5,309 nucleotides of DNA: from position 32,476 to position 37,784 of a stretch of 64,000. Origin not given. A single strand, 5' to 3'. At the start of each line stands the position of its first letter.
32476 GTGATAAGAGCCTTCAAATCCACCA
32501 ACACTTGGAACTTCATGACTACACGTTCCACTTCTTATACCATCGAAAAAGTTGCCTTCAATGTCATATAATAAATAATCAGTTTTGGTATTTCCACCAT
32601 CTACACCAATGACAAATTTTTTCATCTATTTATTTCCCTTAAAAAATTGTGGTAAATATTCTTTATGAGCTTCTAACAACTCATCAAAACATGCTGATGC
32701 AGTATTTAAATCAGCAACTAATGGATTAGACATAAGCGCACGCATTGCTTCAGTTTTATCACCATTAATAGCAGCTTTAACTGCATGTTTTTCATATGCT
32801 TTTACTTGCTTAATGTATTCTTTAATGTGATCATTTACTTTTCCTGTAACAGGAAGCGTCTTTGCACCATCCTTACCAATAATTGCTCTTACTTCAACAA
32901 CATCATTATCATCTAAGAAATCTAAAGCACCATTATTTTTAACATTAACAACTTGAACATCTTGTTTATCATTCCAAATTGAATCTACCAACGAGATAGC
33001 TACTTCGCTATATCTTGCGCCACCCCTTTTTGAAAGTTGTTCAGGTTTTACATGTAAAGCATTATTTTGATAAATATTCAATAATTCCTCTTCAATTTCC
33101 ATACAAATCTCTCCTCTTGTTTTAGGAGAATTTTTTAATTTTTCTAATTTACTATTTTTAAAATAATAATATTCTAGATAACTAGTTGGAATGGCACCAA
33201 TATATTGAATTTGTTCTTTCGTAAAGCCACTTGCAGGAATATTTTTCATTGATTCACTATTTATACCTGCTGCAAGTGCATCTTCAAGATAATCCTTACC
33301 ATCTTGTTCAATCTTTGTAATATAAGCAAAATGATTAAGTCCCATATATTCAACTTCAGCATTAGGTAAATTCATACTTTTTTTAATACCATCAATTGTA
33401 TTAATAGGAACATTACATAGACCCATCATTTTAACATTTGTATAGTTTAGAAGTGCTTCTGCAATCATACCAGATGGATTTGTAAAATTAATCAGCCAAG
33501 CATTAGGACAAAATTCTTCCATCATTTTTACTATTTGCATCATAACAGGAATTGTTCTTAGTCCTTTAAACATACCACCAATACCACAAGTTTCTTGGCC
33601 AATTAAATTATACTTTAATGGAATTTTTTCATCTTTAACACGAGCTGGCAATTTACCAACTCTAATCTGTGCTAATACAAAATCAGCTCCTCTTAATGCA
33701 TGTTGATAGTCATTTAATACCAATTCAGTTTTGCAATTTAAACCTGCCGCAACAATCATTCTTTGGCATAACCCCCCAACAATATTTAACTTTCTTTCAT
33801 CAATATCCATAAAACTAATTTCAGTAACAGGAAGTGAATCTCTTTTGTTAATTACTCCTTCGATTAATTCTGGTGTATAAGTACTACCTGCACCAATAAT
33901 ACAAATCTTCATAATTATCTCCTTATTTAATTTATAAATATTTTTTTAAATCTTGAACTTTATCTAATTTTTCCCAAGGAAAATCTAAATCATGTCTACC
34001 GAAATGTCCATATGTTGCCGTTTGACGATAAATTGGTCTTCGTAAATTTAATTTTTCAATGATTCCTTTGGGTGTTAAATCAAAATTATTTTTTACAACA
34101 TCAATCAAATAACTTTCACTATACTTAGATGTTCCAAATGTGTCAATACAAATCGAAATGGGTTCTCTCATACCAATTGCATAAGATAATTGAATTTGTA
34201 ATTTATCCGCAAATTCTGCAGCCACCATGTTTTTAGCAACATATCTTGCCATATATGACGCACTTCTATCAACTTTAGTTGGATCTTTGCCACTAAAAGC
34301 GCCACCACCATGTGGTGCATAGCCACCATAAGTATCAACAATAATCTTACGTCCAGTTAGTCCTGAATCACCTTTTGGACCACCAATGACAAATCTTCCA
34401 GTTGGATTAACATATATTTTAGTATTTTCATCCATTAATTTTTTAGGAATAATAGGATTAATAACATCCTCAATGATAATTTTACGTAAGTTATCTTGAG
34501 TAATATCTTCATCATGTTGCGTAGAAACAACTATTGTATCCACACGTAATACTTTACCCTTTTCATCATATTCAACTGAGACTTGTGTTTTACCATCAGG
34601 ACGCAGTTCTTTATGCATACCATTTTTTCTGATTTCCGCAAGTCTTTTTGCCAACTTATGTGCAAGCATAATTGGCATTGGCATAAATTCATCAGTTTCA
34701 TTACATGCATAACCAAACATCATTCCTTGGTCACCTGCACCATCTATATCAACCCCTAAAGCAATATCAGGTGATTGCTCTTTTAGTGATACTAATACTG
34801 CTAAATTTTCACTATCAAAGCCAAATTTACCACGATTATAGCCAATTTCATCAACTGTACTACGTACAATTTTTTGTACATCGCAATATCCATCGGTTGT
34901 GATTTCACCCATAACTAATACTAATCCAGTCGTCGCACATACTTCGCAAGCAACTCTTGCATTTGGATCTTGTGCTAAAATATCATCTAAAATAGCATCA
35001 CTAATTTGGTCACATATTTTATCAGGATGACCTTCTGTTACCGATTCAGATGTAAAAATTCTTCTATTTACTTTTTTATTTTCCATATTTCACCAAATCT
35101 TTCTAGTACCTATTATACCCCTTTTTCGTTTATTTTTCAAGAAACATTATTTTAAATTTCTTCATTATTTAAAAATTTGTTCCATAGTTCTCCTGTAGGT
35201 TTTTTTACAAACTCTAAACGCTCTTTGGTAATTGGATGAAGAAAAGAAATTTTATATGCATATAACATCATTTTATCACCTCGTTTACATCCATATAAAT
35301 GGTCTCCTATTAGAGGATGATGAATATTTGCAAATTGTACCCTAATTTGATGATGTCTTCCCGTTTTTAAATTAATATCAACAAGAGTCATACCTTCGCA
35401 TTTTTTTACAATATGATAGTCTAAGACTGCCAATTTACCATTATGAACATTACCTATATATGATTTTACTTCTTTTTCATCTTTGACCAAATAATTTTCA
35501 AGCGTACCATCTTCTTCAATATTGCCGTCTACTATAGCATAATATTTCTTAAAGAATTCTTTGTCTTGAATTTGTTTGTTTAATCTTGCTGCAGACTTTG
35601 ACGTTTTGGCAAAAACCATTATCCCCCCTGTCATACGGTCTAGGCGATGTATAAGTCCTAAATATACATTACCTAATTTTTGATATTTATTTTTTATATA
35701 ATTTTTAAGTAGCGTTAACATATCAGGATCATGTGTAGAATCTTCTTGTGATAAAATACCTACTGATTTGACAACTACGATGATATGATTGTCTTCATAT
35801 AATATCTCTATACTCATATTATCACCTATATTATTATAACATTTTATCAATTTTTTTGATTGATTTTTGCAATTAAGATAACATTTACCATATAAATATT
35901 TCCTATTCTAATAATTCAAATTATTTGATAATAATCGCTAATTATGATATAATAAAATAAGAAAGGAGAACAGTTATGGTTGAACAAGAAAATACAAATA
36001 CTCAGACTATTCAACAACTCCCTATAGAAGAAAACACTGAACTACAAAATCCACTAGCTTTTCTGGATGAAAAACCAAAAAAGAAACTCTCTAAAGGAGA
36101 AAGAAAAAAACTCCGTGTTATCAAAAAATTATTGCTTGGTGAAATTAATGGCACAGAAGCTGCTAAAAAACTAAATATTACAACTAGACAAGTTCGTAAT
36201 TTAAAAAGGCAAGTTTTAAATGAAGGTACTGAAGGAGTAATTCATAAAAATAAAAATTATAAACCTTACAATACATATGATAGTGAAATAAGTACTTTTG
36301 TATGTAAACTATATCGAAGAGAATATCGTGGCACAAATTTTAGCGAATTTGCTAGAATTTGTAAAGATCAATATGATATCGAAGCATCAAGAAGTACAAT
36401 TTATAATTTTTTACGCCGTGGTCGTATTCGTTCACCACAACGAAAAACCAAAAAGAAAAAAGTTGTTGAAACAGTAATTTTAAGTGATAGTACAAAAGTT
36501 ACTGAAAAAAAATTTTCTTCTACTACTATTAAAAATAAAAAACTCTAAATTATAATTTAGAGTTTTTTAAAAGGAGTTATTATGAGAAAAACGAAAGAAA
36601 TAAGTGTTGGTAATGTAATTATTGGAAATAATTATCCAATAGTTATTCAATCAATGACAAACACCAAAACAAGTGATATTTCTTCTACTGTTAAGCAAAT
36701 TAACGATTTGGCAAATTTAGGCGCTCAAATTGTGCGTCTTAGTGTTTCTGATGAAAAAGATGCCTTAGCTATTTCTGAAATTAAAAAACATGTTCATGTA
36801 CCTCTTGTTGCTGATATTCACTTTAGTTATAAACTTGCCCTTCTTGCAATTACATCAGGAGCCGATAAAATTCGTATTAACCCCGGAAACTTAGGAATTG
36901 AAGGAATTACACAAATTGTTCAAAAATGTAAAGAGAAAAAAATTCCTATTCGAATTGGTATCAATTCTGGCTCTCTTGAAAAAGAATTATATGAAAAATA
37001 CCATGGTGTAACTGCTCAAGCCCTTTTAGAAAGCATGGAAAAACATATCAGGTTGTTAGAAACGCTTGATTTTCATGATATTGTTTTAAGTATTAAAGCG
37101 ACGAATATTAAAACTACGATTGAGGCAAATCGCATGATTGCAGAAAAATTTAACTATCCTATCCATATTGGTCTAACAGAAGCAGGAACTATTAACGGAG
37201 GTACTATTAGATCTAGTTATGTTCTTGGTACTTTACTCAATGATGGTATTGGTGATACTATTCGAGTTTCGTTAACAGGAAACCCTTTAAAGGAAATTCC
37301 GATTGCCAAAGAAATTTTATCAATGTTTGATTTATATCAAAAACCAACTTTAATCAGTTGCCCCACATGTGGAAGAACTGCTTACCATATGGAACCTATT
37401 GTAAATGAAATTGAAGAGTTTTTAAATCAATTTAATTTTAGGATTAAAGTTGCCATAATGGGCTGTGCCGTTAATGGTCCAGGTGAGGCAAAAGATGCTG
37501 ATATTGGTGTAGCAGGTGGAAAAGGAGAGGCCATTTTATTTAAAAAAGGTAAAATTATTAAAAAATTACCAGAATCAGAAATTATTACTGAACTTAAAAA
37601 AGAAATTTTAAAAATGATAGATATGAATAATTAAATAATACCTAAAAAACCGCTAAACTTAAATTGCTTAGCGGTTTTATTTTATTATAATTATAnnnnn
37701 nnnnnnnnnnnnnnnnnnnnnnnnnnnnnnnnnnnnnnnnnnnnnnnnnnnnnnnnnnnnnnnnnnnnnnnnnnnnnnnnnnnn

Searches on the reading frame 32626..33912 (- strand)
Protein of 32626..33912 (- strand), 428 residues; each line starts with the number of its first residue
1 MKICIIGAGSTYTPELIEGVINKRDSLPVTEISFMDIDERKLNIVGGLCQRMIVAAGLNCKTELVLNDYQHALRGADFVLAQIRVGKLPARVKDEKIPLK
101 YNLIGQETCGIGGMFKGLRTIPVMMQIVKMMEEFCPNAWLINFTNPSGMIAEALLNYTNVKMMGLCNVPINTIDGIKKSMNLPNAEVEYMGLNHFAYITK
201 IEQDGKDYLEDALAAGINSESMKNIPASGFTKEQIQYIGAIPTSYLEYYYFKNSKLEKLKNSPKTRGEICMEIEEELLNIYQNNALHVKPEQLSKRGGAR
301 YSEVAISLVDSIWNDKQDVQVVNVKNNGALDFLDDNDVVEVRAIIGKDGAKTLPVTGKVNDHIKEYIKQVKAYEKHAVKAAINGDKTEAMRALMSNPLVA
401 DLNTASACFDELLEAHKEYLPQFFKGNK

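Call 30: search_protein_families(library=pfam, proteins=[window:32626-33912:-], max_evalue=0.00001)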
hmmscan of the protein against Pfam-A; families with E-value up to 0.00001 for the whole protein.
window:32626-33912:- (428 aa): 2 families
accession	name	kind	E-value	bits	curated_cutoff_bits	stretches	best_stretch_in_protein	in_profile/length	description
PF02056.22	Glyco_hydro_4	-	5.5e-59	199.2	23.2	1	2-181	1-182/183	Family 4 glycosyl hydrolase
PF11975.13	Glyco_hydro_4C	-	2.6e-52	178.3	24.1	1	189-399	1-211/211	Family 4 glycosyl hydrolase C-terminal domain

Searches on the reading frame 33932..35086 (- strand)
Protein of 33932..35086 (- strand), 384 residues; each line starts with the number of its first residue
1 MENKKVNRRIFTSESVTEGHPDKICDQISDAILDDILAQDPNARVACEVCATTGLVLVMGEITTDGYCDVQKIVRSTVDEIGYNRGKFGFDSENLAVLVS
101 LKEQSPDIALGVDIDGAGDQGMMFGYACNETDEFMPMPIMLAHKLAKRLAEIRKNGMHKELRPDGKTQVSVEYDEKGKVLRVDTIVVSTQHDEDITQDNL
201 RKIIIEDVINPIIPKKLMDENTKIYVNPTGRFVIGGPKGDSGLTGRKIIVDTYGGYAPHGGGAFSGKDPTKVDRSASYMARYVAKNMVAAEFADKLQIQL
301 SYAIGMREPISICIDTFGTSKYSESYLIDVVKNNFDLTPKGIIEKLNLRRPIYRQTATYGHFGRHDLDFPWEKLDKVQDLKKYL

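Call 31: search_protein_families(library=pfam, proteins=[window:33932-35086:-], max_evalue=0.001)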
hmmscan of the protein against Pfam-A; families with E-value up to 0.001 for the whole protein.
window:33932-35086:- (384 aa): 3 families
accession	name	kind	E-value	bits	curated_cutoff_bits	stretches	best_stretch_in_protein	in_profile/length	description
PF02773.21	S-AdoMet_synt_C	-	1.7e-68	229.3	25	1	234-373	1-138/138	S-adenosylmethionine synthetase, C-terminal domain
PF02772.21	S-AdoMet_synt_M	-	1.3e-51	174.2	29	1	116-232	3-120/120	S-adenosylmethionine synthetase, central domain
PF00438.25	S-AdoMet_synt_N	-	2.5e-43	147.1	33.1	1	9-106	2-99/99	S-adenosylmethionine synthetase, N-terminal domain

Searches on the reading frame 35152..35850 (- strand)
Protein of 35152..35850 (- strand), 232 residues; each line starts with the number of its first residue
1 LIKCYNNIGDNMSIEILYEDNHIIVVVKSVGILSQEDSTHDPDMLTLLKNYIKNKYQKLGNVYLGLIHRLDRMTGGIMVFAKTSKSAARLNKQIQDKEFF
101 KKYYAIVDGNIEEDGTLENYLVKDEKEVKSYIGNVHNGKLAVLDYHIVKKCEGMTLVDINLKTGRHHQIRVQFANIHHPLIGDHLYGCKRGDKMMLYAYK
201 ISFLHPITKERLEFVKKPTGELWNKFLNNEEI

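Call 31: search_protein_families(library=pfam, proteins=[window:35152-35850:-], max_evalue=0.001)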
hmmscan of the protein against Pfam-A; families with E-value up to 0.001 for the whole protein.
window:35152-35850:- (232 aa): 1 family
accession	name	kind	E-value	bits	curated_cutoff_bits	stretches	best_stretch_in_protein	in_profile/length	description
PF00849.27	PseudoU_synth_2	-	9.5e-33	114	26.8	1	22-174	1-151/152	RNA pseudouridylate synthase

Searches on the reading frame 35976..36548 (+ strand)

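Call 31: search_protein_families(library=pfam, proteins=[window:35976-36548:+], max_evalue=0.001)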
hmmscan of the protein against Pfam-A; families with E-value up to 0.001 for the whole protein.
window:35976-36548:+ (190 aa): 3 families
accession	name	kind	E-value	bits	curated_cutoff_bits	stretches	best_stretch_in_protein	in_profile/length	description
PF13518.12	HTH_28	-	7.4e-07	29.6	25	1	44-92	1-48/52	Helix-turn-helix domain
PF13384.12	HTH_23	-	3.4e-06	27.2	24.6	1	42-88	4-49/50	Homeodomain-like domain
PF13551.12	HTH_29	-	1.4e-05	25.6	28.1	0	47-99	3-55/64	Winged helix-turn helix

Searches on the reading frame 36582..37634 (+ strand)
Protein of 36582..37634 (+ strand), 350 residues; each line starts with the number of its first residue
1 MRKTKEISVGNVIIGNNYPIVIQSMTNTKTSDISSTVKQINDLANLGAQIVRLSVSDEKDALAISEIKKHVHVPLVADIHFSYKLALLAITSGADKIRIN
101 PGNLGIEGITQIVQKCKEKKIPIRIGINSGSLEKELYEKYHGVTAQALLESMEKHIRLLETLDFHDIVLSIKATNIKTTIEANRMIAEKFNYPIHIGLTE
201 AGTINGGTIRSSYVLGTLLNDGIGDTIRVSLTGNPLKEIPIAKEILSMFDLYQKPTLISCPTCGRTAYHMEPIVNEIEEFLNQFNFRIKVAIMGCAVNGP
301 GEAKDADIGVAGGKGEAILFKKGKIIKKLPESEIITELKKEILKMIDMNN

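Call 31: search_protein_families(library=pfam, proteins=[window:36582-37634:+], max_evalue=0.001)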
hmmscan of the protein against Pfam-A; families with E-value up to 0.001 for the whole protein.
window:36582-37634:+ (350 aa): 1 family
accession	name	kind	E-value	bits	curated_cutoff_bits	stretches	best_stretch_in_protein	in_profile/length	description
PF04551.19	GcpE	-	1.3e-139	465.4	32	1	4-342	1-341/343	GcpE protein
